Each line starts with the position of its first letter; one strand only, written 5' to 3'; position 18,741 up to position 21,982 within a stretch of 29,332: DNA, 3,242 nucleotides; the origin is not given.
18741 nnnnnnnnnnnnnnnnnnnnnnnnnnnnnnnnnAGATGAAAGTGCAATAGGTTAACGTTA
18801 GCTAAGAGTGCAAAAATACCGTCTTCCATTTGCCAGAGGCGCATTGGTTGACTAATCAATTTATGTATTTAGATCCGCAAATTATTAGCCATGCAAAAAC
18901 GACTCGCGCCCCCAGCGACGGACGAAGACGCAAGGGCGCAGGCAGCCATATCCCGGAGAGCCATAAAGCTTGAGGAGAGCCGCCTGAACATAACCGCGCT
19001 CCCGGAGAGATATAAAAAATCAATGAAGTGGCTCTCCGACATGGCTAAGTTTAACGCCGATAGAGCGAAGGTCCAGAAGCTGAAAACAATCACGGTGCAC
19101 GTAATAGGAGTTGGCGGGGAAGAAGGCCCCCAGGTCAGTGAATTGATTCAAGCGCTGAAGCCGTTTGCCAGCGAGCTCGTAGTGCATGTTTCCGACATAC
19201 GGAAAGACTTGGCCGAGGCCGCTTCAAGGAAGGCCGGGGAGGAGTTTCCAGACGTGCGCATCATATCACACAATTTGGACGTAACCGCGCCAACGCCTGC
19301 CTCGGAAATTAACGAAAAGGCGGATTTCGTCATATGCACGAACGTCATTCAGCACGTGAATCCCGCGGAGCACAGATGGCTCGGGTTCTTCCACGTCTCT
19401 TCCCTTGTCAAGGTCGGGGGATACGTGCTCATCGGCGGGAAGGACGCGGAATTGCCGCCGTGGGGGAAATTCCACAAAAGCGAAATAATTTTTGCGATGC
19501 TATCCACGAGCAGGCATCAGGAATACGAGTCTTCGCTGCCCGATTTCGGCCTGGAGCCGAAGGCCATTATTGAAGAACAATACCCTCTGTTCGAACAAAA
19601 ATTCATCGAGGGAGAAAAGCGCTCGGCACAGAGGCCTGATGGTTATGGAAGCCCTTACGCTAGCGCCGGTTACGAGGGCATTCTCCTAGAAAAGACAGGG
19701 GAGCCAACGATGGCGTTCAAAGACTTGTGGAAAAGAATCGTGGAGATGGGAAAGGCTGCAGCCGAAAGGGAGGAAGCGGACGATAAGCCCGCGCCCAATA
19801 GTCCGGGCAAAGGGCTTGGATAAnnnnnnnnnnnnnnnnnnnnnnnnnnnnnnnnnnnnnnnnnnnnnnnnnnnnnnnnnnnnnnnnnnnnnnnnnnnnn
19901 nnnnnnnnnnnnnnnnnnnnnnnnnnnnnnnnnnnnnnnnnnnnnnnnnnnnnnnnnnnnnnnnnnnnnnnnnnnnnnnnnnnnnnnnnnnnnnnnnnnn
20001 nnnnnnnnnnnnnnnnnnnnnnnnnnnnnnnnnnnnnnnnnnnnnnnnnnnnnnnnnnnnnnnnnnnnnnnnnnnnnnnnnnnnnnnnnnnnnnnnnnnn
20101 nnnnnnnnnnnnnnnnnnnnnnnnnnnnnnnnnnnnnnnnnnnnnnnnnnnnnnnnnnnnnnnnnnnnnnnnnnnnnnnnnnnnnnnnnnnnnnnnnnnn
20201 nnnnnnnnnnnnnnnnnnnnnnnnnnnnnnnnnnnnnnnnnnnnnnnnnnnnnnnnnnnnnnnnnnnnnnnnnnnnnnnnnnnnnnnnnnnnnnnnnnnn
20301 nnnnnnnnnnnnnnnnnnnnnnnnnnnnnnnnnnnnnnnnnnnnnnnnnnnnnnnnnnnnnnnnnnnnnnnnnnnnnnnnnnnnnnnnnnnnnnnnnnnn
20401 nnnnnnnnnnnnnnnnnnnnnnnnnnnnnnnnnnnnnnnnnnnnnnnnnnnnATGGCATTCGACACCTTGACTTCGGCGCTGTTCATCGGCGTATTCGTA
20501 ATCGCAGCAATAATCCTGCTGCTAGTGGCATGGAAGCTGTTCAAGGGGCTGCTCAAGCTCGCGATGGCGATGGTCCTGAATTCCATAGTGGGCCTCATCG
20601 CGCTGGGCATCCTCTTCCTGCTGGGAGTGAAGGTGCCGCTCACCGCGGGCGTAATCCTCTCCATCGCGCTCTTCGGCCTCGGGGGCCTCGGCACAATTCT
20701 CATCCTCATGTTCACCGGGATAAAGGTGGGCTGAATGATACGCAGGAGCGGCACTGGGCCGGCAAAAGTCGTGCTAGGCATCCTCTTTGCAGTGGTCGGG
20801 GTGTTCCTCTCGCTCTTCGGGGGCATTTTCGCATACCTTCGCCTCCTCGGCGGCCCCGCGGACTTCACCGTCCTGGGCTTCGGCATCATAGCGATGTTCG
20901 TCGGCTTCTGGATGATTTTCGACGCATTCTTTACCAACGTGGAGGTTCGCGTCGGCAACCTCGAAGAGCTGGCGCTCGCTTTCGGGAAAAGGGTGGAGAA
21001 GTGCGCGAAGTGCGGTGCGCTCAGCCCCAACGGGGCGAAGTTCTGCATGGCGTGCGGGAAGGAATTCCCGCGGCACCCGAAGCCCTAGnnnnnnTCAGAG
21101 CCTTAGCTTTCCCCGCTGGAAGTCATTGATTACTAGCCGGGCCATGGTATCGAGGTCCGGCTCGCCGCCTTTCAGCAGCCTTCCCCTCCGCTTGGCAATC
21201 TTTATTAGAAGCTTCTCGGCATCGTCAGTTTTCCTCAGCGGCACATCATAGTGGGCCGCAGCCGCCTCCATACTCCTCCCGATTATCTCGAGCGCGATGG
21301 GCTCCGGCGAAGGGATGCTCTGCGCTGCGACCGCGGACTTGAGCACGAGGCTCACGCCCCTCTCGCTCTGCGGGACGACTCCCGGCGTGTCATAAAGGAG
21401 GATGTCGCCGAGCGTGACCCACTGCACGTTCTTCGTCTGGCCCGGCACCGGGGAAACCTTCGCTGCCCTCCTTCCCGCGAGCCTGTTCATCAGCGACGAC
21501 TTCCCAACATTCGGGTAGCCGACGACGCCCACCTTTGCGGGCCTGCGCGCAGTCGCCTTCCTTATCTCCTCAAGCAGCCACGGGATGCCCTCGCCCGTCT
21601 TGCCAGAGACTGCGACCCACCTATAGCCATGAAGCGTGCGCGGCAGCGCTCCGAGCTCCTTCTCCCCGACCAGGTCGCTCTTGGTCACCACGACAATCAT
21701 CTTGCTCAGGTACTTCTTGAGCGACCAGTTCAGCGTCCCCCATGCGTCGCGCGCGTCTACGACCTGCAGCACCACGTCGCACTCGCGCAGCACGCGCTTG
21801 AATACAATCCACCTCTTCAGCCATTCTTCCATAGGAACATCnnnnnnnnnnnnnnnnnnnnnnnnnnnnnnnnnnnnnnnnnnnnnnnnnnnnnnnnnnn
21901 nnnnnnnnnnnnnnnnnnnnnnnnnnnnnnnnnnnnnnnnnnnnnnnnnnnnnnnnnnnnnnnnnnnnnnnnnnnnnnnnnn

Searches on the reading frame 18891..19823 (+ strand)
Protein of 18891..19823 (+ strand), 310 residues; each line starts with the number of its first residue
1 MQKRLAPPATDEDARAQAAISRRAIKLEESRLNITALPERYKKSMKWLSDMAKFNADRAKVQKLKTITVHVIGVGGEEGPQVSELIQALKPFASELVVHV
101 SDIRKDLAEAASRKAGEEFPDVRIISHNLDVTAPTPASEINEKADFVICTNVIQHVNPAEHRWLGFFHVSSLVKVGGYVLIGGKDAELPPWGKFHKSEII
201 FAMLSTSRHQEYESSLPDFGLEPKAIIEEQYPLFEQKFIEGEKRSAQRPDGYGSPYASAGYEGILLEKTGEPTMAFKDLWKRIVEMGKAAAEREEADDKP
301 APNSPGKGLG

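Call 8: search_protein_families(library=pfam, proteins=[window:18891-19823:+])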
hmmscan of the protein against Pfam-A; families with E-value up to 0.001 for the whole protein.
window:18891-19823:+ (310 aa): 1 family
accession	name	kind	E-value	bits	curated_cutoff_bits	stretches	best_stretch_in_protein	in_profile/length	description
PF08242.18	Methyltransf_12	-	0.00031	21.8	30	1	85-178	10-97/98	Methyltransferase domain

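Call 12: find_encoding_contigs(protein=window:18891-19823:+, flank=10000, max_places=10)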
Protein window:18891-19823:+ (310 aa): 2 contigs read that carry it; 2 places shown.
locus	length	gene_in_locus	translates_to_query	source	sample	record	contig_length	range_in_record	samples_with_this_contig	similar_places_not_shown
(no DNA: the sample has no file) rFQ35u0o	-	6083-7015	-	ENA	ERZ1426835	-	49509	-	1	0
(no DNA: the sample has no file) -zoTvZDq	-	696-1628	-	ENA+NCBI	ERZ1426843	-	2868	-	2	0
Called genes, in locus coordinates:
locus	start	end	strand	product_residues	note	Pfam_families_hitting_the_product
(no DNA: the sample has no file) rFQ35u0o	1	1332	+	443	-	?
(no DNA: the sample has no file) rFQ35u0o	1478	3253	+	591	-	PF13229:Beta_helix, PF05048:NosD, PF13229:Beta_helix (weak), PF05048:NosD, PF13229:Beta_helix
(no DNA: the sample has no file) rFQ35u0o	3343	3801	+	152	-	PF12802:MarR_2, PF01047:MarR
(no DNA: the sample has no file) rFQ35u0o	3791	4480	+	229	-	PF13375:RnfC_N (weak), PF25917:BSH_RND (faint), PF25997:BSH_YhbJ (faint), PF25984:BSH_YknX, PF25990:Beta-barrel_YknX (weak)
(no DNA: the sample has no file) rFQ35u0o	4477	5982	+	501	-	PF13347:MFS_2 (weak), PF07690:MFS_1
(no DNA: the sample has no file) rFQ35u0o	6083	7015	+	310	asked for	-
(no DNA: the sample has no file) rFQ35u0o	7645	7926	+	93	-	-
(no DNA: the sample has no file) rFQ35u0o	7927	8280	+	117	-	-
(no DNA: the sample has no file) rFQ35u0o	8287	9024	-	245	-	PF00350:Dynamin_N (faint), PF03193:RsgA_GTPase, PF01926:MMR_HSR1, PF02421:FeoB_N (weak)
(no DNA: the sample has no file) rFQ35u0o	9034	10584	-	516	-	PF00270:DEAD, PF04851:ResIII, PF21210:RNA_helicase_helical, PF00271:Helicase_C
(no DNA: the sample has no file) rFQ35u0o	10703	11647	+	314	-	PF25213:HVO_A0261_N, PF01022:HTH_5, PF12802:MarR_2 (weak), PF12840:HTH_20, PF13412:HTH_24 (weak), PF01978:TrmB (weak)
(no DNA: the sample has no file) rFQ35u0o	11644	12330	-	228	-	PF02811:PHP, PF13263:PHP_C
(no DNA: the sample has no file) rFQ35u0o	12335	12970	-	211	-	PF01066:CDP-OH_P_transf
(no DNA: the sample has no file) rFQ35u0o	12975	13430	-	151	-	-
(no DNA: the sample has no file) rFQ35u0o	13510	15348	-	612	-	-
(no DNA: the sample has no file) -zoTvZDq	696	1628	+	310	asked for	-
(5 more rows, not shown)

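Call 15: list_cluster_members(proteins=[window:18891-19823:+, window:20453-20734:+, window:20735-21088:+, window:21095-21832:-, window:21842-23392:-, window:23511-24455:+])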
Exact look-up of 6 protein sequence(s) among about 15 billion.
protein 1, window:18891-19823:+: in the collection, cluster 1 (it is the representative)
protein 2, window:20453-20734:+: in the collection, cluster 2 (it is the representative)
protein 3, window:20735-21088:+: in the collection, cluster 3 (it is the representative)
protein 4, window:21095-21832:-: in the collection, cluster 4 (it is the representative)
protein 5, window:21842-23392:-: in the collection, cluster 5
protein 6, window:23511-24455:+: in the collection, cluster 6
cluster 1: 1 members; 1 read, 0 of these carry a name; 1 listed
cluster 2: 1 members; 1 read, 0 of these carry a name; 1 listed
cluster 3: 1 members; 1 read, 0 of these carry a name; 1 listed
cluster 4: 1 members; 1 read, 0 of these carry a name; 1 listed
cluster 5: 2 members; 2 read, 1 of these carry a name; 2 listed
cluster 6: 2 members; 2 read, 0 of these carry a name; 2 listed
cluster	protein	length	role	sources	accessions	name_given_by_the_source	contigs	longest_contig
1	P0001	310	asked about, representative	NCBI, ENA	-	-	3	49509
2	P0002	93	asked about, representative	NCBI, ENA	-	-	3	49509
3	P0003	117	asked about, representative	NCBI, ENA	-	-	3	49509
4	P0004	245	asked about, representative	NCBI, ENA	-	-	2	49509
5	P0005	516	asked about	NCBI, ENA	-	-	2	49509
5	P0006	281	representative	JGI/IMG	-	ERCC4-related helicase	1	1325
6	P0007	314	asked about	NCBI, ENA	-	-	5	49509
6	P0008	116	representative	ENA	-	-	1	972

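Call 16: find_homologous_proteins(query=window:18891-19823:+)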
Query window:18891-19823:+ (310 aa): 1 proteins with E <= 0.001 among 2213 candidates.
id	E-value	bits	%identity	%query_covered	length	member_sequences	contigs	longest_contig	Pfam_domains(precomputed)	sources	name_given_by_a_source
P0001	5.4e-203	691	100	100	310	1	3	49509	-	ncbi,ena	-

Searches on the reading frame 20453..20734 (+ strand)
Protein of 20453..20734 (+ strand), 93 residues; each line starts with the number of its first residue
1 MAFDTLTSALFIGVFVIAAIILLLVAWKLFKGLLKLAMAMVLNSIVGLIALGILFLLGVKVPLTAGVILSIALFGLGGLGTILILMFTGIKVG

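Call 8: search_protein_families(library=pfam, proteins=[window:20453-20734:+])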
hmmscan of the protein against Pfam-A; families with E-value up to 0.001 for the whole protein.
window:20453-20734:+ (93 aa): 0 families

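Call 11: find_encoding_contigs(protein=window:20453-20734:+, flank=10000, max_places=10)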
Protein window:20453-20734:+ (93 aa): 2 contigs read that carry it; 2 places shown.
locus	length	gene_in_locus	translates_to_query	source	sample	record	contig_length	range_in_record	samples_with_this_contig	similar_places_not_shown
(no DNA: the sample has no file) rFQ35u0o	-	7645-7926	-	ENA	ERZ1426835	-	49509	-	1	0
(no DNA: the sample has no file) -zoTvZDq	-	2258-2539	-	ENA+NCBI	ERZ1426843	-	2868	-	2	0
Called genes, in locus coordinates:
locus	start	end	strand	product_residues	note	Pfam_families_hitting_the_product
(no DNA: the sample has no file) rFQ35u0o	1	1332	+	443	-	?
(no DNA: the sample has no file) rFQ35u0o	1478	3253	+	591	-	PF13229:Beta_helix, PF05048:NosD, PF13229:Beta_helix (weak), PF05048:NosD, PF13229:Beta_helix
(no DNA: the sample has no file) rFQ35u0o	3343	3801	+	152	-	PF12802:MarR_2, PF01047:MarR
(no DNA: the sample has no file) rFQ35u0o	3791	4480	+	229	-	PF13375:RnfC_N (weak), PF25917:BSH_RND (faint), PF25997:BSH_YhbJ (faint), PF25984:BSH_YknX, PF25990:Beta-barrel_YknX (weak)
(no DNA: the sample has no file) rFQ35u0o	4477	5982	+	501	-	PF13347:MFS_2 (weak), PF07690:MFS_1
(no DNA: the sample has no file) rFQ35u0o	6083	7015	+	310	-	-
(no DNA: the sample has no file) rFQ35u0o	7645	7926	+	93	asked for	-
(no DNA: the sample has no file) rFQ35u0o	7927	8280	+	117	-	-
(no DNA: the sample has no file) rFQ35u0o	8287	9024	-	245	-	PF00350:Dynamin_N (faint), PF03193:RsgA_GTPase, PF01926:MMR_HSR1, PF02421:FeoB_N (weak)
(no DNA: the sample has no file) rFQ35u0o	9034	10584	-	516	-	PF00270:DEAD, PF04851:ResIII, PF21210:RNA_helicase_helical, PF00271:Helicase_C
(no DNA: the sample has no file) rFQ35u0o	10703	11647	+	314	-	PF25213:HVO_A0261_N, PF01022:HTH_5, PF12802:MarR_2 (weak), PF12840:HTH_20, PF13412:HTH_24 (weak), PF01978:TrmB (weak)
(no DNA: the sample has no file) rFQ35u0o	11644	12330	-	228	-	PF02811:PHP, PF13263:PHP_C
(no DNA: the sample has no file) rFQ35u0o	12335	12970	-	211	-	PF01066:CDP-OH_P_transf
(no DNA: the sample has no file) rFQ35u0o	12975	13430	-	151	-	-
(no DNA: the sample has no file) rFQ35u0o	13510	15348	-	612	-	-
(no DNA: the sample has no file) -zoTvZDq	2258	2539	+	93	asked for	-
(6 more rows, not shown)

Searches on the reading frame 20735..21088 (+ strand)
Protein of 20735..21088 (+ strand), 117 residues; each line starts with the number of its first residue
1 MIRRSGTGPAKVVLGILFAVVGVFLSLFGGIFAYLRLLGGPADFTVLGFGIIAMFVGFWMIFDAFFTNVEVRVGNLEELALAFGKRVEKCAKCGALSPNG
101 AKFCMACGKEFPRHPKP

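Call 8: search_protein_families(library=pfam, proteins=[window:20735-21088:+])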
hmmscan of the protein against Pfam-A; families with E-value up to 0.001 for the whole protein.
window:20735-21088:+ (117 aa): 2 families
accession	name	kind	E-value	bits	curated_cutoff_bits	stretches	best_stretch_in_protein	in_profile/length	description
PF12773.13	DZR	-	0.00015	22.3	27.3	1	90-108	27-45/45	Double zinc ribbon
PF13240.11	Zn_Ribbon_1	-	0.00018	21.6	25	1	89-110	1-22/23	zinc-ribbon domain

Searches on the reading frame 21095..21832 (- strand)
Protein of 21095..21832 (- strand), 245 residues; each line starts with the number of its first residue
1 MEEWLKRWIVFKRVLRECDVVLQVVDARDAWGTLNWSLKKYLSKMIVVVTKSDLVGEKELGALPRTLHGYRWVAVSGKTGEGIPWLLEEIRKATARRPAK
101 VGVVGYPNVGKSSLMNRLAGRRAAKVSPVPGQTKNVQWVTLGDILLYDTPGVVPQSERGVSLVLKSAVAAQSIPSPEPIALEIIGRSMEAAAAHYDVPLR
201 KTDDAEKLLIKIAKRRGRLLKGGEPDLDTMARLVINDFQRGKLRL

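Call 8: search_protein_families(library=pfam, proteins=[window:21095-21832:-])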
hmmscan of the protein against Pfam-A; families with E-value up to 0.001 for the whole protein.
window:21095-21832:- (245 aa): 5 families
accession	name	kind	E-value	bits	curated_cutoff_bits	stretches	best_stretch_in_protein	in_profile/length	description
PF01926.29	MMR_HSR1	-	1e-21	77.6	21.9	1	100-161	1-67/113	50S ribosome-binding GTPase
PF02421.24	FeoB_N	-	5.2e-09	36.2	27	1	100-152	2-57/156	Ferrous iron transport protein B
PF03193.22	RsgA_GTPase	-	2.6e-08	34.3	30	1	43-152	54-168/174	RsgA GTPase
PF00350.29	Dynamin_N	-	8.3e-06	26.4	27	0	101-130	1-30/168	Dynamin family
PF00009.33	GTP_EFTU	-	0.00052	20.1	26.5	0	13-90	88-182/188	Elongation factor Tu GTP binding domain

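Call 50: search_protein_families(library=ncbifam, proteins=[window:21095-21832:-], max_evalue=0.00001)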
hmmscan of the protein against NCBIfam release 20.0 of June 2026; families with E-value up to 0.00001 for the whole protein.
window:21095-21832:- (245 aa): 17 families
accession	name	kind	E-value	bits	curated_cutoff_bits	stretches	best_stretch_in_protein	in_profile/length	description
TIGR03596.1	GTPase_YlqF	equivalog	5.8e-35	121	208.2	1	14-243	18-270/276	ribosome biogenesis GTPase YlqF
TIGR03594.1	GTPase_EngA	equivalog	1.8e-16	60.2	306.7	1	13-152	75-233/432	ribosome biogenesis GTPase Der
NF000908.1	PRK00089.1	equivalog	3.2e-16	59.5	237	1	100-158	5-67/291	GTPase Era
TIGR03918.1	GTP_HydF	equivalog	9.4e-15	54.3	325.55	1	99-165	8-79/392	[FeFe] hydrogenase H-cluster maturation GTPase HydF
NF003661.0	PRK05291.1-3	equivalog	3e-14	53.2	380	1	99-152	217-274/448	tRNA uridine-5-carboxymethylaminomethyl(34) synthesis GTPase MnmE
TIGR00231.1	small_GTP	domain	5.7e-14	52.2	42.5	1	98-155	3-63/164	GTP-binding protein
TIGR03597.1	GTPase_YqeH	equivalog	2.4e-12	46.7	297.4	1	14-157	61-220/361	ribosome biogenesis GTPase YqeH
TIGR00450.1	mnmE_trmE_thdF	equivalog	9.3e-12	44.7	252.6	1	93-136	204-247/446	tRNA uridine-5-carboxymethylaminomethyl(34) synthesis GTPase MnmE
TIGR03598.1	GTPase_YsxC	equivalog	1.7e-11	44.2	124.45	1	90-151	10-73/186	ribosome biogenesis GTP-binding protein YihA/YsxC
TIGR00436.1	era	equivalog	1.2e-09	37.9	116.25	1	100-167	2-73/270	GTPase Era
NF002828.0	PRK03003.1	equivalog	1.5e-09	37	631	1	91-135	33-77/477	ribosome biogenesis GTPase Der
NF007071.0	PRK09518.1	equivalog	9.4e-09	34.3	953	1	91-135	264-308/706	bifunctional cytidylate kinase/GTPase Der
TIGR02729.1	Obg_CgtA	equivalog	3.2e-07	29.7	280.25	0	99-162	158-225/329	Obg family GTPase CgtA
NF008955.0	PRK12297.1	equivalog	3.7e-07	29.4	406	0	99-128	160-188/429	GTPase ObgE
NF008956.1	PRK12299.1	equivalog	4.7e-07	29.1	300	0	99-162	159-226/327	GTPase ObgE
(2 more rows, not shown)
